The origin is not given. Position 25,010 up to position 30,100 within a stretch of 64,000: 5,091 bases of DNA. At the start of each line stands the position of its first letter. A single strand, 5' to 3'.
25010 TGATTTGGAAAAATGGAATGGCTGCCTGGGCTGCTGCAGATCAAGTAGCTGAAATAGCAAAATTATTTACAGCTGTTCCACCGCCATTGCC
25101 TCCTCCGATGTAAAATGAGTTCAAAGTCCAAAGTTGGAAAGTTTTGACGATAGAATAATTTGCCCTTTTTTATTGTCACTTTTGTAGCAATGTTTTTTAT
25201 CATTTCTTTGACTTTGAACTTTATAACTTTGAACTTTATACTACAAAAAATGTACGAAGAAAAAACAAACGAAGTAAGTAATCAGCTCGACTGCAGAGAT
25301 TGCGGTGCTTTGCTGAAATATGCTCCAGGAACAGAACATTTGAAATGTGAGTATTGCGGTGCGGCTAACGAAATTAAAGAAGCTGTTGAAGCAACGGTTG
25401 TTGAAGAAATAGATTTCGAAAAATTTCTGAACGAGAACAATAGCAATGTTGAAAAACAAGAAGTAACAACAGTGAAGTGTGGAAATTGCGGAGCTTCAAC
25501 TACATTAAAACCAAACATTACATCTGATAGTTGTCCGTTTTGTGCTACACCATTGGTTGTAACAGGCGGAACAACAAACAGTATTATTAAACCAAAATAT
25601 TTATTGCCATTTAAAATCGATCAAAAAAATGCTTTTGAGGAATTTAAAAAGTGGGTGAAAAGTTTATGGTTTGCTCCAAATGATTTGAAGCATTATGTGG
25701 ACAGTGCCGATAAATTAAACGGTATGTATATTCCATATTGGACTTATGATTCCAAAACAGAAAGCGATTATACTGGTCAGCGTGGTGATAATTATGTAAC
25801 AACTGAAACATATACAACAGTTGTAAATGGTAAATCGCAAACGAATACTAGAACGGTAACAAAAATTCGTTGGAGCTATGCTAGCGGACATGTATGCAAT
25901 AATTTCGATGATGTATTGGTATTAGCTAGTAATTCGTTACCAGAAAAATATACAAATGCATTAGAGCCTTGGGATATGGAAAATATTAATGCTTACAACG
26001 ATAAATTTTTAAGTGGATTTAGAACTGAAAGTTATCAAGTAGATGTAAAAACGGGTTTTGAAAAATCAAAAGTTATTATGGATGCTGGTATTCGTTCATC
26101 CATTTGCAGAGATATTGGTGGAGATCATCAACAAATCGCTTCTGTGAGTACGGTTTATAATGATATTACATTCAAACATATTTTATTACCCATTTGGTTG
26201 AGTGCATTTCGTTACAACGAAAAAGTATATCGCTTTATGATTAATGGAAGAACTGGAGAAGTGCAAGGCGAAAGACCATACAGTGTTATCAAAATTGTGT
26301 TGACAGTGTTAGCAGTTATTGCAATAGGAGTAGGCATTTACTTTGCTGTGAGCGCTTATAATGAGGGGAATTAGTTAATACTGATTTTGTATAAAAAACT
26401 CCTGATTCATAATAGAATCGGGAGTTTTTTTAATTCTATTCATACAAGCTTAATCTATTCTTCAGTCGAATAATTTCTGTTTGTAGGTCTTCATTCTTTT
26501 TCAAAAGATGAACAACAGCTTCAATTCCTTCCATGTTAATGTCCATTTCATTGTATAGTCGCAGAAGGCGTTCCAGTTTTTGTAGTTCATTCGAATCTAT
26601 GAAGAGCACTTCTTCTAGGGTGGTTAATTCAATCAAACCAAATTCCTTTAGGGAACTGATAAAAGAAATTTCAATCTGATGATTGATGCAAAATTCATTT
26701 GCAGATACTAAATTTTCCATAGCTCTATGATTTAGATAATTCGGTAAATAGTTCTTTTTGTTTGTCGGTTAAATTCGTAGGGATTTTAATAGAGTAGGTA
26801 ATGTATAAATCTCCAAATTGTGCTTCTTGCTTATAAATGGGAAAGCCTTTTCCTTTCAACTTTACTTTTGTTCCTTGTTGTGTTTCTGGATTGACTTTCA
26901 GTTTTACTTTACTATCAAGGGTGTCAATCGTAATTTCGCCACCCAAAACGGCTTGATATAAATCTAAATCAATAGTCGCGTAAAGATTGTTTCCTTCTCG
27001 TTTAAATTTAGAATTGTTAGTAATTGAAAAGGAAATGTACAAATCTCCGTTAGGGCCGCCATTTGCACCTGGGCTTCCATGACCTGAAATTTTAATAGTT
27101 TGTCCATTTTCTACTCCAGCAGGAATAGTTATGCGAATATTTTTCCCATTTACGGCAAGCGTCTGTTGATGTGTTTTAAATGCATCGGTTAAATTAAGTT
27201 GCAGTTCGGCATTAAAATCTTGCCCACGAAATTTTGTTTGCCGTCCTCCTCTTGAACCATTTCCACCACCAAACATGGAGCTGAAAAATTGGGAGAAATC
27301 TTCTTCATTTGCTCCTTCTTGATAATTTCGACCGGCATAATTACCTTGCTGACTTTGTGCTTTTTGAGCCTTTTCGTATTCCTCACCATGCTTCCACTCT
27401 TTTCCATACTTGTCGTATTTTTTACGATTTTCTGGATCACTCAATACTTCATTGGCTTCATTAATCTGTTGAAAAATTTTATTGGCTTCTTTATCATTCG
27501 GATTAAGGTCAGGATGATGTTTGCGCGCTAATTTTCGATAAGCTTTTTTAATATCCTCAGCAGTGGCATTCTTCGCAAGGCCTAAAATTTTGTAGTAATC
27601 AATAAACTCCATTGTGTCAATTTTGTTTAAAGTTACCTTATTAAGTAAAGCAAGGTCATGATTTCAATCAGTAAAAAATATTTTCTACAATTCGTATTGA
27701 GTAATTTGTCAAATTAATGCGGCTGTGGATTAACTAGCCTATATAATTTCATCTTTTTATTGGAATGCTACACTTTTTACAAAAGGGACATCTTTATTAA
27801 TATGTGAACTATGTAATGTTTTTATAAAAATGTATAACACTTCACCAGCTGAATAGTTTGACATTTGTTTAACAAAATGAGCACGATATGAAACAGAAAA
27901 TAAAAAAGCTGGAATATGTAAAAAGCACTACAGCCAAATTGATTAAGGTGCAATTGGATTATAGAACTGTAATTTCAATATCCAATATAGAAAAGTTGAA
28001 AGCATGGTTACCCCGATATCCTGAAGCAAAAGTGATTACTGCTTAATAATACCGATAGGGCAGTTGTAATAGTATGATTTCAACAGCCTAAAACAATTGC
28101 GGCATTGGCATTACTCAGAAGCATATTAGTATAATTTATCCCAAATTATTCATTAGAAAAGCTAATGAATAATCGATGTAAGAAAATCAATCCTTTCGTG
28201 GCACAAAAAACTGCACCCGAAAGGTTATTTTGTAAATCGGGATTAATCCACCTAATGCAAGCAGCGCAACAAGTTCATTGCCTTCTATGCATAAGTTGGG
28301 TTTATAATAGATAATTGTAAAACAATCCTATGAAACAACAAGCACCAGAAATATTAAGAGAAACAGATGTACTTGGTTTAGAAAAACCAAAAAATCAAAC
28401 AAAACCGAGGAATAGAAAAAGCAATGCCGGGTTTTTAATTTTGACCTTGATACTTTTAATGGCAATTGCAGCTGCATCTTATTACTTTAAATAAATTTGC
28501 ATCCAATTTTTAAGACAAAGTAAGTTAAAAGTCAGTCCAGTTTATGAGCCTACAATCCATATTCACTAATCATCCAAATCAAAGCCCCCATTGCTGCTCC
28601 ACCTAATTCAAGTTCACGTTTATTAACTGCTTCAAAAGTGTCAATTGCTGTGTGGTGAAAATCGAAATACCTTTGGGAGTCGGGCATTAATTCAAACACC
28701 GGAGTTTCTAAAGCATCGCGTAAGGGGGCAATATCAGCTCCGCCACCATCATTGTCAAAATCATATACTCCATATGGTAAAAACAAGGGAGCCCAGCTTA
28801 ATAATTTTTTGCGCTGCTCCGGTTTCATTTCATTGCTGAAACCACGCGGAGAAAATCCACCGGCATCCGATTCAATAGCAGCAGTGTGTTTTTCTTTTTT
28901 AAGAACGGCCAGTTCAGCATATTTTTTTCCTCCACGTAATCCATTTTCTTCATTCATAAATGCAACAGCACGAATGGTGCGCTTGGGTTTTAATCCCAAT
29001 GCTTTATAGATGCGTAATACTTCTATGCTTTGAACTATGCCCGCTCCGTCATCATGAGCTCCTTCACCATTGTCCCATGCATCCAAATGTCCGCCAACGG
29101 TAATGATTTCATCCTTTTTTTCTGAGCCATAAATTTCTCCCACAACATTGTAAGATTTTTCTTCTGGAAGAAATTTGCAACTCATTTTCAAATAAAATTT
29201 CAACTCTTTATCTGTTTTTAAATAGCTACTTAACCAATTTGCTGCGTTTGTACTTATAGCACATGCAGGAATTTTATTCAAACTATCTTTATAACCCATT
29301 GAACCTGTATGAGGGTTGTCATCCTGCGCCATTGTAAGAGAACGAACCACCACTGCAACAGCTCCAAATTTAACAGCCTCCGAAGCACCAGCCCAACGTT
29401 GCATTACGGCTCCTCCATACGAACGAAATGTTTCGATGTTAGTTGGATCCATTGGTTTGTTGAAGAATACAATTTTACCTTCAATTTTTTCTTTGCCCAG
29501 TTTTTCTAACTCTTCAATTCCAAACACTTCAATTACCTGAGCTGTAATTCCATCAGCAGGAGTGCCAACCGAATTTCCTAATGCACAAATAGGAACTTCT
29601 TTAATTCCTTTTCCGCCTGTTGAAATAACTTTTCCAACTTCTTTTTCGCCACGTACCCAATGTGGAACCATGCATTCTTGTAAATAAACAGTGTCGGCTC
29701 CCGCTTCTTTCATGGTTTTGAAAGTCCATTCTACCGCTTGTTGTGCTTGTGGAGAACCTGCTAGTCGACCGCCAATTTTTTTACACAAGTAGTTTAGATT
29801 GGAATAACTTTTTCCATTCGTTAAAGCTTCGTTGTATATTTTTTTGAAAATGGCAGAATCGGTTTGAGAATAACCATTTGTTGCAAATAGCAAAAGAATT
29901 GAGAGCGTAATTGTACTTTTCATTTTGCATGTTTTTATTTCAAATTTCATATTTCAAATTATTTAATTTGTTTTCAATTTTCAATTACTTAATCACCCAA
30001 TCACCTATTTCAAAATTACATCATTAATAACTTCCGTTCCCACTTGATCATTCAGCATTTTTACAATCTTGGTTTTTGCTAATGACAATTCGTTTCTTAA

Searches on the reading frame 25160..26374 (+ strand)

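Call 16: search_protein_families(library=pfam, proteins=[window:25160-26374:+])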
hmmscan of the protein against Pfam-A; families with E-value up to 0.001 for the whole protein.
window:25160-26374:+ (404 aa): 1 family
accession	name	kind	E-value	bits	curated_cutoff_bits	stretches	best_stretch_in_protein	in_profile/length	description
PF23547.1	Zn_ribbon_FGT1_1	-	0.00014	21.8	27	0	104-133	2-31/35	FORGETTER1 first zinc ribbon domain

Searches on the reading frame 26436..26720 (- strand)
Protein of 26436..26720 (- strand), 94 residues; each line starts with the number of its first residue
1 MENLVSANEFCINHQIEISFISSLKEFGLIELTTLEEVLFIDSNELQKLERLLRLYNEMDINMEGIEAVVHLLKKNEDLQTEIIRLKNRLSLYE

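Call 16: search_protein_families(library=pfam, proteins=[window:26436-26720:-])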
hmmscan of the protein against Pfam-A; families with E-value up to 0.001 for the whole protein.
window:26436-26720:- (94 aa): 1 family
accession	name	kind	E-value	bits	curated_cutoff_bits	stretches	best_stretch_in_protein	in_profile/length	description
PF13591.12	MerR_2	-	1.4e-22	79.7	29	1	6-88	2-84/84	MerR HTH family regulatory protein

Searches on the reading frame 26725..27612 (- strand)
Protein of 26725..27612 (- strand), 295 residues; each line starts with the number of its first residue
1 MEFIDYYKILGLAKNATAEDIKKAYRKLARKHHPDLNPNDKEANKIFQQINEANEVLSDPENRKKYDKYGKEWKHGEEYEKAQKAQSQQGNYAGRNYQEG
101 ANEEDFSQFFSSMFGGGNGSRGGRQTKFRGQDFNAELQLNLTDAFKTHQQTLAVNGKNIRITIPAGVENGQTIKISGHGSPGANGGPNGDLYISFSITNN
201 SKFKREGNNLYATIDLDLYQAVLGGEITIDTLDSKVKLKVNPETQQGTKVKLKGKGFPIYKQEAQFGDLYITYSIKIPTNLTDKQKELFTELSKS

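Call 16: search_protein_families(library=pfam, proteins=[window:26725-27612:-])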
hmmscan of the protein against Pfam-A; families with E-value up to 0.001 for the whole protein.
window:26725-27612:- (295 aa): 2 families
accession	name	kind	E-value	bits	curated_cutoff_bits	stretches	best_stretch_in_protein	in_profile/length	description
PF01556.23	DnaJ_C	-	3.1e-44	151.1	26.6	1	134-278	2-152/152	DnaJ C terminal domain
PF00226.36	DnaJ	-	7.1e-27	93.7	27.8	1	5-67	1-63/63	DnaJ domain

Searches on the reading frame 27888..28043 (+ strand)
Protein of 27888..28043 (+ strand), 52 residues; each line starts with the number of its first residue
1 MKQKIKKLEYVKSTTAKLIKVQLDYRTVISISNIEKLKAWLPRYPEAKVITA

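Call 5: search_protein_families(library=pfam, proteins=[window:27888-28043:+], max_evalue=10)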
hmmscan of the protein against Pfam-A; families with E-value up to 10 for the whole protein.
seq(52 aa): 0 families

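Call 6: search_protein_families(library=ncbifam, proteins=[window:27888-28043:+], max_evalue=10)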
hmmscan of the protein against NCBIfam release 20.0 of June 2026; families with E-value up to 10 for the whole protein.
seq(52 aa): 0 families

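Call 9: find_homologous_proteins(query=window:27888-28043:+, max_evalue=0.01)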
Query seq(52 aa) (52 aa): 11 proteins with E <= 0.01 among 11 candidates.
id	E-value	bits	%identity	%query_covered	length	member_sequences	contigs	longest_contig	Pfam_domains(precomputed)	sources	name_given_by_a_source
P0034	2.3e-24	100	100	100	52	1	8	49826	-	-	-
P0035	3.1e-19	84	87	100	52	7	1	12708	-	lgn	-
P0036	5.3e-19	83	87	100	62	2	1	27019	-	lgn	-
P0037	1.6e-18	82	85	100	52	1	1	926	-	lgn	-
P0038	4.3e-18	80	82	98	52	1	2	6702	-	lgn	-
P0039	7.3e-17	77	81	92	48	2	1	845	-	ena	-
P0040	1.7e-16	75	81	90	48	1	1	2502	-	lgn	-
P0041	8.9e-15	70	77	90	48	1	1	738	-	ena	-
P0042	8.5e-12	61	85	75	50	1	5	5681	-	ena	-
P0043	1.8e-11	60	70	90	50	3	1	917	-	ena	-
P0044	2.5e-11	60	77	81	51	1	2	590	-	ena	-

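Call 31: search_protein_families(library=phrogs, proteins=[window:27888-28043:+], max_evalue=10)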
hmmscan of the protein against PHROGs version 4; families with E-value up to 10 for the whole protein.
seq(52 aa): 0 families

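Call 46: find_encoding_contigs(protein=P0036, flank=5000, max_places=4)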
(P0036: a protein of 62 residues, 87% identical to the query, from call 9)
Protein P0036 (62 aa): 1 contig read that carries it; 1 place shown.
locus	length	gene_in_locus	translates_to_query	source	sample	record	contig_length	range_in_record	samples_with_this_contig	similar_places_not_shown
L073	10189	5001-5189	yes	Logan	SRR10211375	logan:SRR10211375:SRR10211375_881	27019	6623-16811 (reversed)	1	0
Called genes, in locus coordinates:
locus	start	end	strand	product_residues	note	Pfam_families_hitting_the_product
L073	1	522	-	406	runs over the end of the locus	PF00890:FAD_binding_2 (faint), PF01266:DAO (faint), PF03486:HI0933_like, PF13738:Pyr_redox_3 (faint), PF07992:Pyr_redox_2 (weak), PF22780:HI0933_like_1st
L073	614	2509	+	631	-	PF22614:Slo-like_RCK (faint), PF06241:Castor_Poll_mid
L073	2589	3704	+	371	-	PF13421:Band_7_1, PF01145:Band_7, PF14237:GYF_2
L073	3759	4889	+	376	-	PF23547:Zn_ribbon_FGT1_1 (faint)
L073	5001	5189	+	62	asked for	-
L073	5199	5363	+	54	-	-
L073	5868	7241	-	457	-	PF04389:Peptidase_M28, PF01546:Peptidase_M20 (weak)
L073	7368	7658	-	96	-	PF05258:DciA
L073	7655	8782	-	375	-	PF02463:SMC_N, PF13175:AAA_15 (weak), PF13476:AAA_23, PF13304:AAA_21 (weak)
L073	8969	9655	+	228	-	PF12895:ANAPC3 (weak), PF13432:TPR_16 (faint), PF21033:RMD1-3 (faint), PF00515:TPR_1 (faint), PF07719:TPR_2 (faint), PF13174:TPR_6 (faint), PF13181:TPR_8 (faint), PF13424:TPR_12 (weak), +4 more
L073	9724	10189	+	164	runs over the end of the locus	PF00885:DMRL_synthase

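Call 47: find_encoding_contigs(protein=P0035, flank=5000, max_places=4)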
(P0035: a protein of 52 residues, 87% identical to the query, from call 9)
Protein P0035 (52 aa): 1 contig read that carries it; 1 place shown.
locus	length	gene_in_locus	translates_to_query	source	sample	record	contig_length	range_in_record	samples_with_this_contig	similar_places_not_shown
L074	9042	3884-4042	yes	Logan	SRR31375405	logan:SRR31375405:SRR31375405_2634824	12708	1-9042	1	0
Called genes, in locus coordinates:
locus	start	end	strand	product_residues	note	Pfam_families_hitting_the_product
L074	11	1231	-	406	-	PF00890:FAD_binding_2 (faint), PF01266:DAO (faint), PF03486:HI0933_like, PF13738:Pyr_redox_3 (faint), PF07992:Pyr_redox_2 (weak), PF22780:HI0933_like_1st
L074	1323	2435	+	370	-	PF13421:Band_7_1, PF01145:Band_7, PF14237:GYF_2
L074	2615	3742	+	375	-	PF23547:Zn_ribbon_FGT1_1 (faint)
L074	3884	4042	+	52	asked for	-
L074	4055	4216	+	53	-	-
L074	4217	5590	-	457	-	PF04389:Peptidase_M28, PF01546:Peptidase_M20 (weak)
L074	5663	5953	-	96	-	PF05258:DciA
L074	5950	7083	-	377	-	PF02463:SMC_N, PF13175:AAA_15 (weak), PF13476:AAA_23, PF13304:AAA_21 (faint)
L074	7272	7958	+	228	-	PF12895:ANAPC3 (faint), PF13432:TPR_16 (faint), PF21033:RMD1-3 (faint), PF00515:TPR_1 (faint), PF07719:TPR_2 (faint), PF13174:TPR_6 (faint), PF13428:TPR_14 (faint), PF13424:TPR_12 (weak), +4 more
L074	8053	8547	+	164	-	PF00885:DMRL_synthase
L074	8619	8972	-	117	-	-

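Call 52: find_encoding_contigs(protein=P0034, flank=6000, max_places=6)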
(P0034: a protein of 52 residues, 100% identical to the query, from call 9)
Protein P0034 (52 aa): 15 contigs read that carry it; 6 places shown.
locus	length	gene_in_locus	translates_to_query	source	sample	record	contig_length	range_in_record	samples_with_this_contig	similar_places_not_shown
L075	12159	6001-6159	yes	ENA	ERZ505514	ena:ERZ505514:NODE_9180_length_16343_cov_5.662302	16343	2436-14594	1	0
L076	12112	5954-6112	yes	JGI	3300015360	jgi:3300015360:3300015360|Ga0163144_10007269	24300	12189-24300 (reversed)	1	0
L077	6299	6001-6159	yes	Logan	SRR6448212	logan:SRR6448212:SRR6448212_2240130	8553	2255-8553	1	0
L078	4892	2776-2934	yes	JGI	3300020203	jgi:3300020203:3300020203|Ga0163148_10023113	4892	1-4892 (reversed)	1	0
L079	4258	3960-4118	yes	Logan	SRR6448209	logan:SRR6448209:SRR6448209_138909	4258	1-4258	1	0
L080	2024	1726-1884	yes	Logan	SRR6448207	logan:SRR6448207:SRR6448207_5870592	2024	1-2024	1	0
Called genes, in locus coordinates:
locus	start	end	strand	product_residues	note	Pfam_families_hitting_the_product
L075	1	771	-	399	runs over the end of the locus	PF00144:Beta-lactamase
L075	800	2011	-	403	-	PF00890:FAD_binding_2 (weak), PF01266:DAO (faint), PF03486:HI0933_like, PF13738:Pyr_redox_3 (faint), PF07992:Pyr_redox_2 (weak), PF22780:HI0933_like_1st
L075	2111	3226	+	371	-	PF13421:Band_7_1, PF01145:Band_7, PF14237:GYF_2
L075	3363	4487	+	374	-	-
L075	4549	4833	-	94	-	PF13591:MerR_2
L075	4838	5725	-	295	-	PF00226:DnaJ, PF01556:DnaJ_C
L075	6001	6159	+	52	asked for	-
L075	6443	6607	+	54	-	-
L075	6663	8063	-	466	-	PF04389:Peptidase_M28, PF01546:Peptidase_M20 (weak)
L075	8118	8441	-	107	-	PF05258:DciA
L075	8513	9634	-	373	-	PF02463:SMC_N, PF13175:AAA_15, PF13476:AAA_23, PF13304:AAA_21 (weak)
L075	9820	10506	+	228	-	PF13432:TPR_16 (faint), PF12895:ANAPC3 (faint), PF21033:RMD1-3 (faint), PF00515:TPR_1 (faint), PF07719:TPR_2 (faint), PF13174:TPR_6 (faint), PF13428:TPR_14 (faint), PF13424:TPR_12 (weak), +4 more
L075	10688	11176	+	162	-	PF00885:DMRL_synthase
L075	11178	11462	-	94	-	-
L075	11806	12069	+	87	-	PF01541:GIY-YIG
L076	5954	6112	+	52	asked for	-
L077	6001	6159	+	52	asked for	-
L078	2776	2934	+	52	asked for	-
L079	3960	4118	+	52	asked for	-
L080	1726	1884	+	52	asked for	-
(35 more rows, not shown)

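Call 54: find_encoding_contigs(protein=P0042, flank=5000, max_places=3)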
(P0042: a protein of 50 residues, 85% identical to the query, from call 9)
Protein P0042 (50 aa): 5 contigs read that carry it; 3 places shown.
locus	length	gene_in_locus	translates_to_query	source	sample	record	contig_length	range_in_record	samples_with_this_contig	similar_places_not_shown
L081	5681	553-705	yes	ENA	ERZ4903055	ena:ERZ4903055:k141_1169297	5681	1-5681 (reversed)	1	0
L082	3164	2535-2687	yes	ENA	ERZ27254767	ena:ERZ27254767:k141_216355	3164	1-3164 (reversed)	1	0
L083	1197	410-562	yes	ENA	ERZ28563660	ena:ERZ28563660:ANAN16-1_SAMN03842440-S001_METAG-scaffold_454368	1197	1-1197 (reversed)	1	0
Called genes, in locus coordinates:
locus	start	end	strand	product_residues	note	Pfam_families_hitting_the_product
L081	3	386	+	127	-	?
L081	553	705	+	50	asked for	-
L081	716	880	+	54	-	-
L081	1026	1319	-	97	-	PF05016:ParE_toxin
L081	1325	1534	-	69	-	-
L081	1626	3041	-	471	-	PF04389:Peptidase_M28, PF01546:Peptidase_M20 (weak)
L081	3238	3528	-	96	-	PF05258:DciA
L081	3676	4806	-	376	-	PF02463:SMC_N, PF13175:AAA_15 (weak), PF13476:AAA_23, PF13304:AAA_21 (weak)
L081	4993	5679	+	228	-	PF12895:ANAPC3 (faint), PF21033:RMD1-3 (faint), PF00515:TPR_1 (faint), PF07719:TPR_2 (faint), PF13174:TPR_6 (faint), PF13424:TPR_12 (faint), PF13428:TPR_14 (faint), PF13432:TPR_16 (weak), +4 more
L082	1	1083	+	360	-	?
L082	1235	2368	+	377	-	-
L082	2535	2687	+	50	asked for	-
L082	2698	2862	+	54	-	-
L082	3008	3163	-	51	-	?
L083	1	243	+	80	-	?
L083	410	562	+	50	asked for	-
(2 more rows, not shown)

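Call 55: find_encoding_contigs(protein=P0038, flank=5000, max_places=3)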
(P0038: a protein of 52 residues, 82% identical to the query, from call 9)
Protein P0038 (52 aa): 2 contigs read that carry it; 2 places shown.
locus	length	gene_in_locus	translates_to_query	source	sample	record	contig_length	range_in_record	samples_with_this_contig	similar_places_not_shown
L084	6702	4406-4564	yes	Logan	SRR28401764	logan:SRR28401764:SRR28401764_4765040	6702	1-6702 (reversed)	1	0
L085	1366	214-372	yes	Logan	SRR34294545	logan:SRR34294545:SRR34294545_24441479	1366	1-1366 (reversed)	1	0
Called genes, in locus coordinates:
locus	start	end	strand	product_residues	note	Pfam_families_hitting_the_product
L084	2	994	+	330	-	?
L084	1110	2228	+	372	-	PF13421:Band_7_1, PF01145:Band_7, PF14237:GYF_2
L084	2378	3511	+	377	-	-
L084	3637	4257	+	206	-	-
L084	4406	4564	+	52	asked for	-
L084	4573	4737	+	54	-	-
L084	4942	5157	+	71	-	PF13443:HTH_26 (weak)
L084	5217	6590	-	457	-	PF04389:Peptidase_M28, PF01546:Peptidase_M20 (weak)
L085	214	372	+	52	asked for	-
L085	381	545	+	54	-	-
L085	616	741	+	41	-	-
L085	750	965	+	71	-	PF13443:HTH_26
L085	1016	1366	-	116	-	?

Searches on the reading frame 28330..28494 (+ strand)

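Call 63: search_protein_families(library=pfam, proteins=[window:28330-28494:+], max_evalue=1)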
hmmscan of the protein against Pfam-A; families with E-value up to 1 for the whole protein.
window:28330-28494:+ (54 aa): 2 families
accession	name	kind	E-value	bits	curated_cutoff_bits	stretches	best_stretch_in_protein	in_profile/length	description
PF14283.11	CD1107-like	-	0.01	16.2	26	1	18-54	115-151/158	Mobile element protein CD1107-like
PF12911.12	OppC_N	-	0.084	13.2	23.9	1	27-48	12-33/53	N-terminal TM domain of oligopeptide transport permease C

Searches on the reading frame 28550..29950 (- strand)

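Call 16: search_protein_families(library=pfam, proteins=[window:28550-29950:-])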
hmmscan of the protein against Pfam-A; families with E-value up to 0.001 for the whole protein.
window:28550-29950:- (466 aa): 2 families
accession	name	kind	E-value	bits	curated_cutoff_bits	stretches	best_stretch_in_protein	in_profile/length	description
PF04389.22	Peptidase_M28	-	8.1e-24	84.9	21.3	1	268-449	1-184/193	Peptidase family M28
PF01546.33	Peptidase_M20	-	4.9e-07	30.3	24.6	1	295-359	30-93/206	Peptidase family M20/M25/M40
